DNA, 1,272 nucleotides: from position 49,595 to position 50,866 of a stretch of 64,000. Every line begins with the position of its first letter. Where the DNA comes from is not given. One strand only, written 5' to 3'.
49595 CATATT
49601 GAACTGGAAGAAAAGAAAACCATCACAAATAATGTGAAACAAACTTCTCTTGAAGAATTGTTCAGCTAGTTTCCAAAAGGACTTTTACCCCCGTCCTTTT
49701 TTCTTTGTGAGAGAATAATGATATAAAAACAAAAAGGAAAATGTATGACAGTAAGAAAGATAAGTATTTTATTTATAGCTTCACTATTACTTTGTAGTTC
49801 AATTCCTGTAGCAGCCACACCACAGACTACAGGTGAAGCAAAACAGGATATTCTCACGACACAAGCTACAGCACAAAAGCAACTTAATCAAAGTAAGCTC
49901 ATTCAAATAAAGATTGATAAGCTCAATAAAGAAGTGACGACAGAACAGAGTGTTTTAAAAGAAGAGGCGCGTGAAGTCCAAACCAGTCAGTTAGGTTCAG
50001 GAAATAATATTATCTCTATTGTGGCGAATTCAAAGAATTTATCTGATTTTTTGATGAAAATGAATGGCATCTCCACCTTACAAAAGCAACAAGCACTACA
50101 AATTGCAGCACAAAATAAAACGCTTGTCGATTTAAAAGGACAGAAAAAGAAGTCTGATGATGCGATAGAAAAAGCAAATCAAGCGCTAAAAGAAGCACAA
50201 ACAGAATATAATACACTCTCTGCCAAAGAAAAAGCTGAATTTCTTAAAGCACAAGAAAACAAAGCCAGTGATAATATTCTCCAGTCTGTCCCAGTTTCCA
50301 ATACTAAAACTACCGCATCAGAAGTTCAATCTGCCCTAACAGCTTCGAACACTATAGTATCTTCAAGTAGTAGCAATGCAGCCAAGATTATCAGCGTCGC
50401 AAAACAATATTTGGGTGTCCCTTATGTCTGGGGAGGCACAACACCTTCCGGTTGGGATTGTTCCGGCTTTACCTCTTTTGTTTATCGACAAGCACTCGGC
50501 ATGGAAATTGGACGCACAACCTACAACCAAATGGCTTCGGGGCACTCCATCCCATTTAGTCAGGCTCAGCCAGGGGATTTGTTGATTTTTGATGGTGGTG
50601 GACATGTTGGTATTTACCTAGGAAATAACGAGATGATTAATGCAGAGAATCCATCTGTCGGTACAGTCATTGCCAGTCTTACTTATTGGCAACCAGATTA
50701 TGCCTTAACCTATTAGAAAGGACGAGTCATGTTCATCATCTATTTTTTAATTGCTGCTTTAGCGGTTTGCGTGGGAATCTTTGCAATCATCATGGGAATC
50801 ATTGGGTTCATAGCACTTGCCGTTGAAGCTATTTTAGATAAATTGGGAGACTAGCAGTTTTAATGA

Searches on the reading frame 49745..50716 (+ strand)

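Call 16: search_protein_families(library=pfam, proteins=[window:49745-50716:+], max_evalue=0.001)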
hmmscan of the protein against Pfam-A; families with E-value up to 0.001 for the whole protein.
window:49745-50716:+ (323 aa): 2 families
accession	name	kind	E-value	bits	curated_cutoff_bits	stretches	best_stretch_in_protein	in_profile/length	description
PF00877.26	NLPC_P60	-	4.4e-26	91.3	23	1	224-319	1-100/105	NlpC/P60 family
PF24568.1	CC_PcsB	-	4.8e-06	26.8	27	1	57-124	1-66/75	Peptidoglycan hydrolase PcsB, coiled-coil domain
